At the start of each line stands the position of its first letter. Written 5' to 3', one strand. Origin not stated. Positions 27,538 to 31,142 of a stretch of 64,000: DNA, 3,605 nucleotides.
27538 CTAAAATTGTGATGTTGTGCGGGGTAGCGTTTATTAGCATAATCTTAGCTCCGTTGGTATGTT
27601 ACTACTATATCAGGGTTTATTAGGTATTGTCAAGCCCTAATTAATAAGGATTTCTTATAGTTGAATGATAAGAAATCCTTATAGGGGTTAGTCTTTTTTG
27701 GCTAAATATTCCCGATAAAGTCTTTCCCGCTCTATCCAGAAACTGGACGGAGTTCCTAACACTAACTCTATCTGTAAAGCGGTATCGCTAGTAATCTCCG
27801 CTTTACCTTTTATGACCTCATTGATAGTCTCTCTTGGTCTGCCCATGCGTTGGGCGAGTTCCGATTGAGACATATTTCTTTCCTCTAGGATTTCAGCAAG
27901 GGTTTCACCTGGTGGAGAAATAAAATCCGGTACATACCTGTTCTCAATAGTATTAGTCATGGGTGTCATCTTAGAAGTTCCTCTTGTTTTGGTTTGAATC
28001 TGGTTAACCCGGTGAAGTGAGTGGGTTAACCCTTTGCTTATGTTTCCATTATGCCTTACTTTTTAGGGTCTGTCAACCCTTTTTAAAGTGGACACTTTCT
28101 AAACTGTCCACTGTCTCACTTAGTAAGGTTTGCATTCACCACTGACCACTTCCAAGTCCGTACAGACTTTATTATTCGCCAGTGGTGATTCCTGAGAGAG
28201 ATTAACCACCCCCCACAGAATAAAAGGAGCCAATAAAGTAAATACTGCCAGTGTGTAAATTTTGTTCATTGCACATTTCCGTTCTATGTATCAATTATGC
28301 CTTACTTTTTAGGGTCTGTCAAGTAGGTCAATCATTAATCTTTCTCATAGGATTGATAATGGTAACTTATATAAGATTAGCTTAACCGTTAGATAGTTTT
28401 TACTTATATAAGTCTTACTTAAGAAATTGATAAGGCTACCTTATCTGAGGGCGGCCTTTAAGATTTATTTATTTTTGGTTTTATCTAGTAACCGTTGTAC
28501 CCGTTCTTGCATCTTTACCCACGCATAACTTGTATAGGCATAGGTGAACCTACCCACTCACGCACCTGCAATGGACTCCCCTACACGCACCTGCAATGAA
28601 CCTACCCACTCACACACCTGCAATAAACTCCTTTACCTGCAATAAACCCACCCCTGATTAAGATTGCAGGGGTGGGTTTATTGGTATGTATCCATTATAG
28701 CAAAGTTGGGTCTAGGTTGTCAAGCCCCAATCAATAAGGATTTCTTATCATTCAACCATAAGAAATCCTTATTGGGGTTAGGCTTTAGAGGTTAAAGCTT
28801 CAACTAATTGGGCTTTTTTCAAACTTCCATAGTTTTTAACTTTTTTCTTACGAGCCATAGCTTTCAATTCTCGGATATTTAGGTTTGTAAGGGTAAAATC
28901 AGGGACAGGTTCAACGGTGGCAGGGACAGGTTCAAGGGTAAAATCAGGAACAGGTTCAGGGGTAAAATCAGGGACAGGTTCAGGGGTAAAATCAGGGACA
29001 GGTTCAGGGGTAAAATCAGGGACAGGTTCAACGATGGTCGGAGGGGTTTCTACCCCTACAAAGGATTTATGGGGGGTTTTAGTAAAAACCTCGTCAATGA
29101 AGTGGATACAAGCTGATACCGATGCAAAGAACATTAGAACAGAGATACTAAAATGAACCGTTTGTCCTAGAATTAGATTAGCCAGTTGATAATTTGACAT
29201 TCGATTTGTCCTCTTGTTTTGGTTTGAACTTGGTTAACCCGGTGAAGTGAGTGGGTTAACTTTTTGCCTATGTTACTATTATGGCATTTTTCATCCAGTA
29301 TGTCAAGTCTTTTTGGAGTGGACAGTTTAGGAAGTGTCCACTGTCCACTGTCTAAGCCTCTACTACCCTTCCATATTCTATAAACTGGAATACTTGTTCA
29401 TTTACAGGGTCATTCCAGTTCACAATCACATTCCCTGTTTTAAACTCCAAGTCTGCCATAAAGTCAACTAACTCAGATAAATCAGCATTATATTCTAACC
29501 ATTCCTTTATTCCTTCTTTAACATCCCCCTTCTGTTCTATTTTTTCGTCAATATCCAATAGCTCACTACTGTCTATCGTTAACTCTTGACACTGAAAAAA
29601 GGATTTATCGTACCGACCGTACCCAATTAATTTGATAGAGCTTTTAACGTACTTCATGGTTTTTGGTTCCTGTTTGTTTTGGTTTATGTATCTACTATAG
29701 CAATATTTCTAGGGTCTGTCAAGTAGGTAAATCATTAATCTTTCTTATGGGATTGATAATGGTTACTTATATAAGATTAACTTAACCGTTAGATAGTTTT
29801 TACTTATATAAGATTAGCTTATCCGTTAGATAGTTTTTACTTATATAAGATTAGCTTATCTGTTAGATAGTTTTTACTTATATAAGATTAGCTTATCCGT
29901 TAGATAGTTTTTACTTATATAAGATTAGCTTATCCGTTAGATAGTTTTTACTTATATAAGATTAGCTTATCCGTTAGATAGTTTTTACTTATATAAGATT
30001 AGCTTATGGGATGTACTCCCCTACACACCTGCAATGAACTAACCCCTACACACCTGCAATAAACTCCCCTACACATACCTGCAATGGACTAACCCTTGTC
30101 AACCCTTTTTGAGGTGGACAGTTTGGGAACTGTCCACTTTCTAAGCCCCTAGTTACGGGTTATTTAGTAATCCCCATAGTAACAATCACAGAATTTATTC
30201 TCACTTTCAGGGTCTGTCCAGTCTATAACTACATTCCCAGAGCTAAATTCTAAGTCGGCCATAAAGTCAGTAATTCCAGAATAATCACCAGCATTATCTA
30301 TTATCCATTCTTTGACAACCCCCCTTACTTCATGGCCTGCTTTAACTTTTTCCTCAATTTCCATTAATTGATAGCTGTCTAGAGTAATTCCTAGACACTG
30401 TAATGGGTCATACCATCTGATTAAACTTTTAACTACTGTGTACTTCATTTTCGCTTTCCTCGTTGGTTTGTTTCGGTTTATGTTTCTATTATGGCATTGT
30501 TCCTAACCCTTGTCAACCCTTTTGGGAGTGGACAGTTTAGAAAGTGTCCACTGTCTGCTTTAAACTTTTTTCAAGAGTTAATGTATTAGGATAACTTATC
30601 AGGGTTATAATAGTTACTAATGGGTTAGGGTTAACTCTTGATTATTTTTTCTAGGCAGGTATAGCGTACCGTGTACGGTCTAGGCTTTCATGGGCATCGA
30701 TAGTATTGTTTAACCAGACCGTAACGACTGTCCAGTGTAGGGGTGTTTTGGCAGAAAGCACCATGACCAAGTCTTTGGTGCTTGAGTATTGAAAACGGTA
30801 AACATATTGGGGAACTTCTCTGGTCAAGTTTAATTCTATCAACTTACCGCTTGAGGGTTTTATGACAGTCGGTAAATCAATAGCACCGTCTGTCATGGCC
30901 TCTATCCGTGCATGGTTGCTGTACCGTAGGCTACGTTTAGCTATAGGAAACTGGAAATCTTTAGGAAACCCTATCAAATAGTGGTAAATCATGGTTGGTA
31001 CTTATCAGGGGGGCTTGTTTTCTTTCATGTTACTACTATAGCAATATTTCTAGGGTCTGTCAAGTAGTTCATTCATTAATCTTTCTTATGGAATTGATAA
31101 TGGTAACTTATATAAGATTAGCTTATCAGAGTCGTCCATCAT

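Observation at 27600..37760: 10-kb island of monocistronic minus-strand cassettes encoding paralogous small acidic proteins: candidate anti-defence or host-takeover locus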

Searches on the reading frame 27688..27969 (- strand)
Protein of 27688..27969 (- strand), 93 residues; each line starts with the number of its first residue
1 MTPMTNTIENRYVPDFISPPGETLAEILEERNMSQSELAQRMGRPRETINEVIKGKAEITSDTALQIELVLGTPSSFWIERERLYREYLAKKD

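Call 10: search_protein_families(library=pfam, max_evalue=0.01, proteins=[window:27688-27969:-])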
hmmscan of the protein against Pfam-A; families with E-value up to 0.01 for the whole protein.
window:27688-27969:- (93 aa): 10 families
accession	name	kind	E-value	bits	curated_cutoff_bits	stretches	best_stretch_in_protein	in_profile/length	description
PF01381.28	HTH_3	-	7.4e-11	42.4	23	1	24-76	1-53/55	Helix-turn-helix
PF13443.12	HTH_26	-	4.5e-06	27.3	22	1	24-64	2-43/63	Cro/C1-type HTH DNA-binding domain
PF12844.13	HTH_19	-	0.0007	19.9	30.2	1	21-71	1-51/64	Helix-turn-helix domain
PF04218.19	CENP-B_N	-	0.00092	19.2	21.2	1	30-59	20-49/53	CENP-B N-terminal DNA-binding domain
PF13560.12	HTH_31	-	0.0013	19.5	27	1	21-73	3-56/64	Helix-turn-helix domain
PF04545.22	Sigma70_r4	-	0.0023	17.9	24.1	1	30-51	18-39/50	Sigma-70, region 4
PF13936.12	HTH_38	-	0.0026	17.9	27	1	26-54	14-42/44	Helix-turn-helix domain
PF13412.12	HTH_24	-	0.0058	16.6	21.9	1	24-54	9-39/48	Winged helix-turn-helix DNA-binding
PF17762.8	HTH_ParB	-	0.0074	16.9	22.6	0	23-52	11-40/102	ParB HTH domain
PF01978.25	TrmB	-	0.0094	16.2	25.6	0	25-54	15-44/68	Sugar-specific transcriptional regulator TrmB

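Call 13: search_protein_families(library=phrogs, max_evalue=0.01, proteins=[window:27688-27969:-])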
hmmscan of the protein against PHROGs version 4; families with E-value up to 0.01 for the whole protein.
window:27688-27969:- (93 aa): 18 families
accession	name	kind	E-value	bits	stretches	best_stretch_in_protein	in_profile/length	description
phrog_1381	-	moron, auxiliary metabolic gene and host takeover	2.6e-14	54.2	1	19-92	12-86/264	plasmid antitoxin with HTH domain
phrog_2439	-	transcription regulation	1.8e-11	44.6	1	20-85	8-73/367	transcriptional regulator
phrog_8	-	transcription regulation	1.7e-08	35.3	1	21-73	78-130/346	transcriptional regulator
phrog_1373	-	transcription regulation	4.5e-08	34.2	1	22-72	66-116/166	transcriptional regulator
phrog_3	-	transcription regulation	1.1e-07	33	1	16-86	85-154/430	transcriptional repressor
phrog_4583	-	transcription regulation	1.2e-06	29.4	1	23-74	14-65/81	transcriptional repressor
phrog_2967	-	transcription regulation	7.3e-06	26.7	1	20-75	11-66/225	transcriptional regulator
phrog_4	-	transcription regulation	1.2e-05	25.4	1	21-75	138-188/400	transcriptional repressor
phrog_4779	-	transcription regulation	2.4e-05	25.8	1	23-57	6-40/98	transcriptional regulator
phrog_2328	-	transcription regulation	3e-05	24.8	1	23-76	19-72/128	transcriptional repressor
phrog_2339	-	DNA, RNA and nucleotide metabolism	8.3e-05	23.5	1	23-72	29-79/98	HTH DNA binding protein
phrog_8446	-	DNA, RNA and nucleotide metabolism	0.00051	20.7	0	21-54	61-94/211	HNH endonuclease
phrog_1468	-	transcription regulation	0.00052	20.6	1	27-56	15-44/67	transcriptional repressor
phrog_638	-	transcription regulation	0.00074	20.4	1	34-75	19-60/145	transcriptional regulator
phrog_34939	-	unknown function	0.0018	19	1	9-67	2-58/280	-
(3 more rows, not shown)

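Call 46: search_protein_families(library=ncbifam, max_evalue=0.05, proteins=[window:27688-27969:-])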
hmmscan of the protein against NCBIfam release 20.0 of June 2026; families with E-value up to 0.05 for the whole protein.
window:27688-27969:- (93 aa): 7 families
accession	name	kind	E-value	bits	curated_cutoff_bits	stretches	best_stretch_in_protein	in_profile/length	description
TIGR02607.1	antidote_HigA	equivalog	5.6e-15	54.9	47.7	1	19-80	6-68/81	HigA family addiction module antitoxin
NF003162.0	PRK04140.1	equivalog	3.2e-05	23.1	263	1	20-74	127-181/317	transcriptional regulator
NF010465.0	PRK13890.1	equivalog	0.00011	22.3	96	1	26-90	12-76/121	conjugal transfer protein TrbA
TIGR03879.1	near_KaiC_dom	domain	0.0051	17.3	65.1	1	29-61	32-64/91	probable regulatory domain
NF038310.1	lysogeny_AimR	equivalog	0.0052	15.9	70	1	25-67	2-44/365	AimR family lysis-lysogeny pheromone receptor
TIGR03070.1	couple_hipB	subfamily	0.012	15.5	71.65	1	29-72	12-55/58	type II toxin-antitoxin system Y4mF family antitoxin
TIGR00270.2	TIGR00270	equivalog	0.018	14.8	110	1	26-72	82-128/159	multiprotein bridging factor aMBF1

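Call 77: search_protein_families(library=padloc, max_evalue=0.01, proteins=[window:27688-27969:-])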
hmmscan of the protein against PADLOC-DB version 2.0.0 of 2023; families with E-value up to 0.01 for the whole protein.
window:27688-27969:- (93 aa): 16 families
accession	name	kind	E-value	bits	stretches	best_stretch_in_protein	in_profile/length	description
PDLC04760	PDC-M64C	-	5.1e-07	28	1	24-74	31-81/93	-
PDLC04775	PDC-M69A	-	1.3e-06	26.9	1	21-73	9-61/113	-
PDLC04758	PDC-M64B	-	7.5e-06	24.4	1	24-73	35-84/123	-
PDLC04762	PDC-M64C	-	8.9e-06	23.7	1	24-74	32-82/97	-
PDLC04759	PDC-M64B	-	3.2e-05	22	1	22-73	29-80/135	-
PDLC03948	RmrA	-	4.5e-05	20.5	1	21-82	10-71/397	-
PDLC02926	HTH_VI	-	0.00033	18.9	1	21-76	3-58/92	-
PDLC03952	RmrA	-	0.0013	15.7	1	24-82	27-85/395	-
PDLC04142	capH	-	0.002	17.2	1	20-81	7-68/103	capH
PDLC04133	mad1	-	0.002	16.4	1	30-54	3-27/60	mads_1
PDLC03949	RmrA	-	0.0039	14.1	1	30-82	13-65/363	-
PDLC03953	RmrA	-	0.004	14.4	1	20-78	6-64/373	-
PDLC03946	RmrA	-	0.0058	13.4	1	29-82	12-65/357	-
PDLC04757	PDC-M64B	-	0.008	14.1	1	24-73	34-83/128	-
PDLC01255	Cas8c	-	0.0092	12.8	1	6-86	444-522/527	CAS-I-C; effector_LS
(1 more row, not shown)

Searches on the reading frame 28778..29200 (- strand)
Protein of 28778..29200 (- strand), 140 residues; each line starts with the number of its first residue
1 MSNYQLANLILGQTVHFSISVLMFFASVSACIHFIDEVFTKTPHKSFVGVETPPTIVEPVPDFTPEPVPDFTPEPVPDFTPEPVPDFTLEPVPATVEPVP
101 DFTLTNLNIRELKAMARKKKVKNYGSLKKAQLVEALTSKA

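Call 10: search_protein_families(library=pfam, max_evalue=0.01, proteins=[window:28778-29200:-])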
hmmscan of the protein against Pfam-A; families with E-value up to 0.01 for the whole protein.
window:28778-29200:- (140 aa): 1 family
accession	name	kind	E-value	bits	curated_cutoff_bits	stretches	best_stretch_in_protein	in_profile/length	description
PF07498.18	Rho_N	-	1e-07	32.2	24.9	1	104-136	2-34/43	Rho termination factor, N-terminal domain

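Call 13: search_protein_families(library=phrogs, max_evalue=0.01, proteins=[window:28778-29200:-])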
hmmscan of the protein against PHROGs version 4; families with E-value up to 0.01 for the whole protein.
window:28778-29200:- (140 aa): 3 families
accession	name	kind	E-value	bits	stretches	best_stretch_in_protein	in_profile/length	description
phrog_15846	-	unknown function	8.3e-05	24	1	34-94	29-83/112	-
phrog_2724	-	unknown function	8.6e-05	23.9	1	103-138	45-80/83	-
phrog_2250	-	unknown function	0.0016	19.4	1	103-137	127-161/168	-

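Call 77: search_protein_families(library=padloc, max_evalue=0.01, proteins=[window:28778-29200:-])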
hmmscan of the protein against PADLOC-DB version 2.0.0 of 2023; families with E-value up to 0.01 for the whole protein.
window:28778-29200:- (140 aa): 0 families

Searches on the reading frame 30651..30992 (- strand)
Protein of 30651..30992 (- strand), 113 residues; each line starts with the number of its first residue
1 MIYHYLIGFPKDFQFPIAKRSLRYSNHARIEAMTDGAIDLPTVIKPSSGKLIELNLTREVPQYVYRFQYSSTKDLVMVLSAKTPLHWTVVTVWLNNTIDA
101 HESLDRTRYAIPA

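Call 10: search_protein_families(library=pfam, max_evalue=0.01, proteins=[window:30651-30992:-])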
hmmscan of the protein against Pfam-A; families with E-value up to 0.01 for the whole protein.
window:30651-30992:- (113 aa): 0 families

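Call 13: search_protein_families(library=phrogs, max_evalue=0.01, proteins=[window:30651-30992:-])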
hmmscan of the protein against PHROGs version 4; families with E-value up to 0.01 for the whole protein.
window:30651-30992:- (113 aa): 2 families
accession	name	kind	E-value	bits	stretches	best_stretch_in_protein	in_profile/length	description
phrog_24108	-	unknown function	3.3e-18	67.4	1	2-112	19-132/135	-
phrog_1905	-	unknown function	2.3e-05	25.7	1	47-109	75-140/149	-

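Call 45: search_solved_structures(query=window:30651-30992:-, max_evalue=1)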
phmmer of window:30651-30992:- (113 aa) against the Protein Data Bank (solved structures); distinct sequences matched with E-value up to 1: 1.
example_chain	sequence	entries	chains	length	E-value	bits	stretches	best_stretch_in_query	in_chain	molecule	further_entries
1fn9_A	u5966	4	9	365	0.84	13.1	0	31-96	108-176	OUTER-CAPSID PROTEIN SIGMA 3 | Outer capsid protein sigma-3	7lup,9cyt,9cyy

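Call 46: search_protein_families(library=ncbifam, max_evalue=0.05, proteins=[window:30651-30992:-])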
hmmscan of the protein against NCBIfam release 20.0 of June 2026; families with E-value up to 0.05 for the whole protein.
window:30651-30992:- (113 aa): 0 families

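Call 75: search_dna_similar(query=window:30651-30992:-, collection=phages, mode=protein, max_evalue=0.001, max_rows=15, rows=spread)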
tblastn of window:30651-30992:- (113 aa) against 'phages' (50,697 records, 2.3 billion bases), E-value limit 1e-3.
Records with a match: 23; places in all: 24; records where one place covers at least 80% of the query: 23.
Best place of each record, by identity: <60% 23.
By first word of the organism name: Streptomyces 21; Xanthomonas 2.
By host as written in the record: Streptomyces griseus ATCC 10137 6; Streptomyces sanglieri UNT16F27A 5; - 3; Streptomyces mirabilis NRRL B-2400 2; Streptomyces lividans JI 1326 2; Streptomyces viridochromogenes DSM40736 2; Xanthomonas oryzae pv. oryzae 1; Xanthomonas citri 1; and 1 more.
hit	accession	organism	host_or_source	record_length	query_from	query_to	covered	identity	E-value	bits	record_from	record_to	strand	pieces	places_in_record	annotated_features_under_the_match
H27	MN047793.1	Xanthomonas phage Xoo-sp13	Xanthomonas oryzae pv. oryzae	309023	2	112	98%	39.3%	4e-15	75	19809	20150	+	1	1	hypothetical protein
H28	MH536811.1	Streptomyces phage Annadreamy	Streptomyces griseus ATCC 10137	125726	1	109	96%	38.9%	2e-16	79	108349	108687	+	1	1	219: hypothetical protein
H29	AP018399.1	Xanthomonas phage XacN1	Xanthomonas citri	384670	2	112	98%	37.6%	3e-13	70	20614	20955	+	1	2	hypothetical protein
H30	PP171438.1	Streptomyces phage Ankus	soil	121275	2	109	96%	36.9%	2e-12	67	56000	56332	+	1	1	record has no annotation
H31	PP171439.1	Streptomyces phage Byblos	soil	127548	2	109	96%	36.9%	2e-12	67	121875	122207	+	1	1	record has no annotation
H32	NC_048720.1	Streptomyces phage Blueeyedbeauty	Streptomyces griseus ATCC 10137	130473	1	109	96%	35.4%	3e-14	72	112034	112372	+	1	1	228: hypothetical protein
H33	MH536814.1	Streptomyces phage Blueeyedbeauty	Streptomyces griseus ATCC 10137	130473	1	109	96%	35.4%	3e-14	72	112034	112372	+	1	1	228: hypothetical protein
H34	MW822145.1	Streptomyces phage TunaTartare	Streptomyces mirabilis NRRL B-2400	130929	1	109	96%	35.4%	4e-12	66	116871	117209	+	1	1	232: hypothetical protein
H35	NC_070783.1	Streptomyces phage Faust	Streptomyces lividans JI 1326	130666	2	109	96%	33.9%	5e-11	63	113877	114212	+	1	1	230: hypothetical protein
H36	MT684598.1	Streptomyces phage Faust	Streptomyces lividans JI 1326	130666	2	109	96%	33.9%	5e-11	63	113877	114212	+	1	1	230: hypothetical protein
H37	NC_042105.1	Streptomyces phage BillNye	Streptomyces viridochromogenes DSM40736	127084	1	110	97%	32.7%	1e-11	65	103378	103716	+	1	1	hypothetical protein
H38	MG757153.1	Streptomyces phage BillNye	Streptomyces viridochromogenes DSM40736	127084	1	110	97%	32.7%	1e-11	65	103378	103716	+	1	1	hypothetical protein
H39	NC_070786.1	Streptomyces phage Muntaha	Streptomyces sanglieri UNT16F27A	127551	2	109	96%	32.4%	1e-8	57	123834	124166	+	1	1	261: hypothetical protein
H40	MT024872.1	Streptomyces phage Muntaha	Streptomyces sanglieri UNT16F27A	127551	2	109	96%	32.4%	1e-8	57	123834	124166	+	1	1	261: hypothetical protein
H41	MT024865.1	Streptomyces phage Wakanda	Streptomyces sanglieri UNT16F27A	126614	2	109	96%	32.4%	1e-8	57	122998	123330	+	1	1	258: hypothetical protein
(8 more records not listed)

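Call 77: search_protein_families(library=padloc, max_evalue=0.01, proteins=[window:30651-30992:-])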
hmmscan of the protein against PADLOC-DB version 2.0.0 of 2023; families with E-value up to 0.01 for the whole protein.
window:30651-30992:- (113 aa): 0 families
